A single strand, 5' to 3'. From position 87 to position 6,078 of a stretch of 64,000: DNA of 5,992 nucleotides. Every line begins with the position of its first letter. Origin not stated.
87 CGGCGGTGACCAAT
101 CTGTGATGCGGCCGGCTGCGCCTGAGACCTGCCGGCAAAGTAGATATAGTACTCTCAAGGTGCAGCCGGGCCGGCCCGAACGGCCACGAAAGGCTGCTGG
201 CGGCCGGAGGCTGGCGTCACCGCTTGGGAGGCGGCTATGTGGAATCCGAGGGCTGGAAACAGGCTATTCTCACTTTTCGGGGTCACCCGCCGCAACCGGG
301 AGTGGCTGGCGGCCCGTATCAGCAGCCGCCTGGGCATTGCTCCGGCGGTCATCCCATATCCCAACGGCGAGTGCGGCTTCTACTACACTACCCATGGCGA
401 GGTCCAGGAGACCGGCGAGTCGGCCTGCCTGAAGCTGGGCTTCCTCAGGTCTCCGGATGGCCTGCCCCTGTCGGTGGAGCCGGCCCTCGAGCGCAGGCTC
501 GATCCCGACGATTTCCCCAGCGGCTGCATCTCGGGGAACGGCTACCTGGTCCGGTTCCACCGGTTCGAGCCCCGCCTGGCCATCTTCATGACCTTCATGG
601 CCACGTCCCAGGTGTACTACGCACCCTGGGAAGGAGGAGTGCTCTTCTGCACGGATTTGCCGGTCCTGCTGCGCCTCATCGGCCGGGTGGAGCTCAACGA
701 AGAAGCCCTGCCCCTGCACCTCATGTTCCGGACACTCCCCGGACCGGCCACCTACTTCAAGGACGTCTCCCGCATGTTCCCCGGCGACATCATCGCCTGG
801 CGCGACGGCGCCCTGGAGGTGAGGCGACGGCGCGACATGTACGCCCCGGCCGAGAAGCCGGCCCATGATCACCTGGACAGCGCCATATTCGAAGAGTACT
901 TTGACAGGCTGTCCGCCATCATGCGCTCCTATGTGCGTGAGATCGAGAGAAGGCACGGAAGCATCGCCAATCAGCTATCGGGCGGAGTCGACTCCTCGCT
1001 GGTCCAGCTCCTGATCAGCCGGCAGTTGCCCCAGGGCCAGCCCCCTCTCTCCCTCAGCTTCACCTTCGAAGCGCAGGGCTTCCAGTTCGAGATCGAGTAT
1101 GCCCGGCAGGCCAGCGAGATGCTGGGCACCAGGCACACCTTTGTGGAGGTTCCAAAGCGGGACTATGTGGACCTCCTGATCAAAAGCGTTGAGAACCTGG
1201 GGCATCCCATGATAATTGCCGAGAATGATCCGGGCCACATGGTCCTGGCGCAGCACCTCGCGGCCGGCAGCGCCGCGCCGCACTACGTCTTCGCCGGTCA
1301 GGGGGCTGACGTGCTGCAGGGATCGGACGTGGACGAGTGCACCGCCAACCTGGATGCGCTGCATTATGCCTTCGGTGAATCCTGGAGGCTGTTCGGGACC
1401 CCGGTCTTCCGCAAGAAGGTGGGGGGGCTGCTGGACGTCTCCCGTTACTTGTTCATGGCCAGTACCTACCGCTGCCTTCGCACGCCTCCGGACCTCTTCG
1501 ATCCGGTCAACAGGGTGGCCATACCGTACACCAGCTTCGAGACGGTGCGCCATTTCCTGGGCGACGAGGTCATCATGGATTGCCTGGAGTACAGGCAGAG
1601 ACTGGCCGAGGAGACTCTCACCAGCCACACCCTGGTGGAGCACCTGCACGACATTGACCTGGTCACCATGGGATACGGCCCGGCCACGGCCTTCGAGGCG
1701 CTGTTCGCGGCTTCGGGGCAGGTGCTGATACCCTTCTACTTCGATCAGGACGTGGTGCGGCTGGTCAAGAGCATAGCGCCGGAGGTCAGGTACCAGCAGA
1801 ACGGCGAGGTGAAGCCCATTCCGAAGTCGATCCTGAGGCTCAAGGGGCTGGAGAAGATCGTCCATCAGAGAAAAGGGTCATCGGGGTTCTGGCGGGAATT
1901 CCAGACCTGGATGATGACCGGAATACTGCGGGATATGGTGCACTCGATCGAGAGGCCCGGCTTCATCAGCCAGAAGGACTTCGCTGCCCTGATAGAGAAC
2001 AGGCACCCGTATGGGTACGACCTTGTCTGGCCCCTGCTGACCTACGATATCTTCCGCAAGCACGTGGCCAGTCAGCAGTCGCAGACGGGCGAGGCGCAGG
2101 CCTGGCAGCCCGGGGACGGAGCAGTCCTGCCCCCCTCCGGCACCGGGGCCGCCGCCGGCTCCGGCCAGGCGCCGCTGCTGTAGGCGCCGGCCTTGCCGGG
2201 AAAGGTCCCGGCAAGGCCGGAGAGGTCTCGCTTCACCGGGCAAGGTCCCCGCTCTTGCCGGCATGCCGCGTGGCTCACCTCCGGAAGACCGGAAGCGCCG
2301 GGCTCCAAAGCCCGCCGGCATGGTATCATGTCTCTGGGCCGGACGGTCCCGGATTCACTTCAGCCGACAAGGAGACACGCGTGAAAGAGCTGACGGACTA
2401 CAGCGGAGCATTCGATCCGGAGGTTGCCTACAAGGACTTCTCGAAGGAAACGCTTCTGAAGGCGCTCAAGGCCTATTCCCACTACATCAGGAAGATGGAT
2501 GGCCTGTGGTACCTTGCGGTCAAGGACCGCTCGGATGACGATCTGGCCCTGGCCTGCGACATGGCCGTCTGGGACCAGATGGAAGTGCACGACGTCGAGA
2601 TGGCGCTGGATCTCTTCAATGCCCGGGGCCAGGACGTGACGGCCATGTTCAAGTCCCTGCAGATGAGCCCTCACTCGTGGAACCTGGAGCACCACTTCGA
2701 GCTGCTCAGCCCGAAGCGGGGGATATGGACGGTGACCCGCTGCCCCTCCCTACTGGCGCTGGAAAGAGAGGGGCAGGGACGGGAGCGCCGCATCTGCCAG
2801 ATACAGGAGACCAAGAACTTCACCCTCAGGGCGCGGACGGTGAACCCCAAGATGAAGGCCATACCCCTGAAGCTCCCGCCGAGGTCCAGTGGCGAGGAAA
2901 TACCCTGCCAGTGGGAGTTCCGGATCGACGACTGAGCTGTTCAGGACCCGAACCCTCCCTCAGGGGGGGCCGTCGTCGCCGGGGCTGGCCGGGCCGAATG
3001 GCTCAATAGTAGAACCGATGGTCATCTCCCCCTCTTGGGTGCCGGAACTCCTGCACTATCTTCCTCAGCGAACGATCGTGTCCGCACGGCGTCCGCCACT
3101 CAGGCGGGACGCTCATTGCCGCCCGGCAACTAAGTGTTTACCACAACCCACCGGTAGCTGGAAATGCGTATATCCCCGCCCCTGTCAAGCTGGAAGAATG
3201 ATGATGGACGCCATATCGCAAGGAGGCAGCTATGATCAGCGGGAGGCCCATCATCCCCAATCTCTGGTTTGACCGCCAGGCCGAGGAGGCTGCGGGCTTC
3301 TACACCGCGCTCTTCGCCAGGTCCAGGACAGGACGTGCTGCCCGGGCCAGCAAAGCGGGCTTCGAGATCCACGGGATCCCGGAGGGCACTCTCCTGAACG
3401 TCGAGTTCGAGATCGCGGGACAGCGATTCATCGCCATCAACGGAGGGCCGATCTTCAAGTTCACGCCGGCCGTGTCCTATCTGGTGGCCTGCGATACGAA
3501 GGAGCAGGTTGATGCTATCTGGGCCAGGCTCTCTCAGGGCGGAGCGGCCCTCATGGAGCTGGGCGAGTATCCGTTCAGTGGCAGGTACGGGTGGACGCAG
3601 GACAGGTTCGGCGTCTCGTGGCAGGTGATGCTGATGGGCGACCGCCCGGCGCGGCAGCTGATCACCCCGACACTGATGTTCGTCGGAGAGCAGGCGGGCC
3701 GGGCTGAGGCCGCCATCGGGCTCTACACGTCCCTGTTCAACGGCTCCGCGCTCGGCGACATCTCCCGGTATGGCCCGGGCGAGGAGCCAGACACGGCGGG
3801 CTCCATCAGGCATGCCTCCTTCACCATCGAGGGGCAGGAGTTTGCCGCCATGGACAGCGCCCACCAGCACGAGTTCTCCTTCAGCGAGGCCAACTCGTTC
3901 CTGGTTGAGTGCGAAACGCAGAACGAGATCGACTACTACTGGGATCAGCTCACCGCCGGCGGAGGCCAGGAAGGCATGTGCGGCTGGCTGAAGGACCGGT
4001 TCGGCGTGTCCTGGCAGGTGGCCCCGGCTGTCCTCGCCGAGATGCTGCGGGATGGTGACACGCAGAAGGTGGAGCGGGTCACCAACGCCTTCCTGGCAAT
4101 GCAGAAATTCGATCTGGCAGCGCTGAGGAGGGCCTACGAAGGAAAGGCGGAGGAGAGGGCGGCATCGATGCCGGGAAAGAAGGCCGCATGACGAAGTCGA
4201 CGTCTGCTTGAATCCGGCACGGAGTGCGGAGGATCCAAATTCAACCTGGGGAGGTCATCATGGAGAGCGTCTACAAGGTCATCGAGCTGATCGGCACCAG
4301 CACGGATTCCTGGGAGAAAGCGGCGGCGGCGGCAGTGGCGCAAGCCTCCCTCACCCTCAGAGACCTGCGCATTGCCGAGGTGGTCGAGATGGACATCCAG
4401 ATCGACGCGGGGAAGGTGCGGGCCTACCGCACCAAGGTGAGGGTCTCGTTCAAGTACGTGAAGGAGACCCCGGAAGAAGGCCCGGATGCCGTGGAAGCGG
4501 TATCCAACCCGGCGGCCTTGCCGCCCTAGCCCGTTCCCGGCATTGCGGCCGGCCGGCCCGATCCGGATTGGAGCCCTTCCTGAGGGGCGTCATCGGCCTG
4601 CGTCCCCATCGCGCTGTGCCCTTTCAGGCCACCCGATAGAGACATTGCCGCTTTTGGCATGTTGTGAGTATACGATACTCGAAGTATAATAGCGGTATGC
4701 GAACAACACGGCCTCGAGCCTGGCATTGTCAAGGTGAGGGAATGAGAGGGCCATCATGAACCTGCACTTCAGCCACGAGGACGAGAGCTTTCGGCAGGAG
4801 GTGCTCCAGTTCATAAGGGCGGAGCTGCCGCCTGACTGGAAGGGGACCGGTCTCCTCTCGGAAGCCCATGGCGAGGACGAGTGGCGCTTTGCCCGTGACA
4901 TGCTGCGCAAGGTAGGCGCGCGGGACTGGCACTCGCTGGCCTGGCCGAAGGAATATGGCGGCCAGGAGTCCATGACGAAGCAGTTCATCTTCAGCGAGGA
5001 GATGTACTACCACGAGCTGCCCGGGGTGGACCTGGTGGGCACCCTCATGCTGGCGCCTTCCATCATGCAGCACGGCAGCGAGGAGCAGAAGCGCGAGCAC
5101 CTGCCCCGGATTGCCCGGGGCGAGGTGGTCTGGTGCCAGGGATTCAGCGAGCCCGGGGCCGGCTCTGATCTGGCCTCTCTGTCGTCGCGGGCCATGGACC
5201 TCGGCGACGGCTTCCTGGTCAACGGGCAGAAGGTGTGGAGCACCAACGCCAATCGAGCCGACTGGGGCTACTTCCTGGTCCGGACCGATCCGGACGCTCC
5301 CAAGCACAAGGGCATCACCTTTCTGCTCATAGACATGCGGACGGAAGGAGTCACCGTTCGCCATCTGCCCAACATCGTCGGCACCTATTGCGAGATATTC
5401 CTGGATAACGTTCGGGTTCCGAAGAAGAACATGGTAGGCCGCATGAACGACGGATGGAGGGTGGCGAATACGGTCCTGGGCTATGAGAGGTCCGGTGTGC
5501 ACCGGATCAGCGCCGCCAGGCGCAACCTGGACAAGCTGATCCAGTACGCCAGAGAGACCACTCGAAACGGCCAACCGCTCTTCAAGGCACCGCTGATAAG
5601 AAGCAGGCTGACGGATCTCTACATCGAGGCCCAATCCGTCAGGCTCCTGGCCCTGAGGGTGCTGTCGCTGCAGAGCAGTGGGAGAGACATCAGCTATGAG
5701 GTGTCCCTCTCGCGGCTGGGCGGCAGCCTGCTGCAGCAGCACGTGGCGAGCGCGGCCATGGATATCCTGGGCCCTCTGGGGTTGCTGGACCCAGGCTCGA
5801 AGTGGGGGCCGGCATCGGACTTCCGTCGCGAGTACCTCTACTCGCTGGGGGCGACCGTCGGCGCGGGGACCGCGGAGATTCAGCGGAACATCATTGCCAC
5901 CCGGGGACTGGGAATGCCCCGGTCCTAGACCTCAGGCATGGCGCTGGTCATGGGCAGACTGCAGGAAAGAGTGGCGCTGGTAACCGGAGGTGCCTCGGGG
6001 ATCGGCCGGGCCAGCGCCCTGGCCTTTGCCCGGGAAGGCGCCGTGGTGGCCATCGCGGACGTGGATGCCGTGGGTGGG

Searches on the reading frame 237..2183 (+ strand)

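Call 13: search_protein_families(library=pfam, proteins=[window:237-2183:+], max_evalue=0.001)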
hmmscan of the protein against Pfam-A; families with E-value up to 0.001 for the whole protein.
window:237-2183:+ (648 aa): 1 family
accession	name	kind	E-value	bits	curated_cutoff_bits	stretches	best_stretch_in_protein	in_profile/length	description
PF00733.27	Asn_synthase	-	4.2e-18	66.6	21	1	246-571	23-307/354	Asparagine synthase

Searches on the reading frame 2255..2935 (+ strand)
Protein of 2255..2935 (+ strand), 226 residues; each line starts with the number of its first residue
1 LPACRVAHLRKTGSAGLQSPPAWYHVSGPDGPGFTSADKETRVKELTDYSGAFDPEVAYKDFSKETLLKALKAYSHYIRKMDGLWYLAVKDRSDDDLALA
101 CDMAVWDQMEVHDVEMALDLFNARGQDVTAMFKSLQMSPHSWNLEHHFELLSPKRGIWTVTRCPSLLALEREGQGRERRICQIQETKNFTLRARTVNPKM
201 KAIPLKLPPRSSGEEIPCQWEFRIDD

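Call 13: search_protein_families(library=pfam, proteins=[window:2255-2935:+], max_evalue=0.001)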
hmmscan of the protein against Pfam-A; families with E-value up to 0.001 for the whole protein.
window:2255-2935:+ (226 aa): 1 family
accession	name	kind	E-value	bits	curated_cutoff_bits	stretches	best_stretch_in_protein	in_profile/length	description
PF19620.4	DUF6125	-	4.7e-11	43.4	27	1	61-223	2-163/164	Family of unknown function (DUF6125)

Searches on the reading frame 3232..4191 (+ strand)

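Call 13: search_protein_families(library=pfam, proteins=[window:3232-4191:+], max_evalue=0.001)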
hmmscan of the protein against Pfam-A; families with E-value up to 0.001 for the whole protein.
window:3232-4191:+ (319 aa): 2 families
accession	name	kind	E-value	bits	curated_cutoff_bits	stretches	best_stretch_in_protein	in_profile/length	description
PF06983.19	3-dmu-9_3-mt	-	3.5e-75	250.4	24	2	7-133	3-116/116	3-demethylubiquinone-9 3-methyltransferase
PF00903.31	Glyoxalase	-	1.6e-08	35.4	20.6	0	83-132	71-121/121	Glyoxalase/Bleomycin resistance protein/Dioxygenase superfamily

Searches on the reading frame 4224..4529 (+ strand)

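Call 13: search_protein_families(library=pfam, proteins=[window:4224-4529:+], max_evalue=0.001)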
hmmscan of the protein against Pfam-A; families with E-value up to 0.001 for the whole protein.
window:4224-4529:+ (101 aa): 1 family
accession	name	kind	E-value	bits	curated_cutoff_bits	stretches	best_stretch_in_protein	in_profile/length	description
PF07311.17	Dodecin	-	5.2e-24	84.8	22.5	1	16-78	1-63/64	Dodecin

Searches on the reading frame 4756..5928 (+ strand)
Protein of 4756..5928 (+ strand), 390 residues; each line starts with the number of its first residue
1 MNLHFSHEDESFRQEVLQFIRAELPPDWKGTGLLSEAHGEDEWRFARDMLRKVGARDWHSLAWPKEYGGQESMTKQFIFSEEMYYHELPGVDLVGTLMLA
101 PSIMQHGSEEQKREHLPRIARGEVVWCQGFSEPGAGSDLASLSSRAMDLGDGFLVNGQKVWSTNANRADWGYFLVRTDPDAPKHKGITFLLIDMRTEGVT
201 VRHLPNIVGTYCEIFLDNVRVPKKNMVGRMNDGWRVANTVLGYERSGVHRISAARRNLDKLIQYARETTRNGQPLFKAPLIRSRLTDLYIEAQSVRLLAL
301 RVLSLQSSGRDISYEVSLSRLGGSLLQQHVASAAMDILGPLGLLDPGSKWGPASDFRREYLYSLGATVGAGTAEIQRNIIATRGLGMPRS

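Call 13: search_protein_families(library=pfam, proteins=[window:4756-5928:+], max_evalue=0.001)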
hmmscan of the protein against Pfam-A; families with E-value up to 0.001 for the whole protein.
window:4756-5928:+ (390 aa): 3 families
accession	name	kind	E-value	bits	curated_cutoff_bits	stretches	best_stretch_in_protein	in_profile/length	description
PF00441.29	Acyl-CoA_dh_1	-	4.9e-28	98.6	22.4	1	231-384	1-149/150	Acyl-CoA dehydrogenase, C-terminal domain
PF02770.24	Acyl-CoA_dh_M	-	3.7e-18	65.9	33.3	1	127-218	1-96/97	Acyl-CoA dehydrogenase, middle domain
PF02771.21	Acyl-CoA_dh_N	-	1.7e-17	64.3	22.9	1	7-123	2-113/113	Acyl-CoA dehydrogenase, N-terminal domain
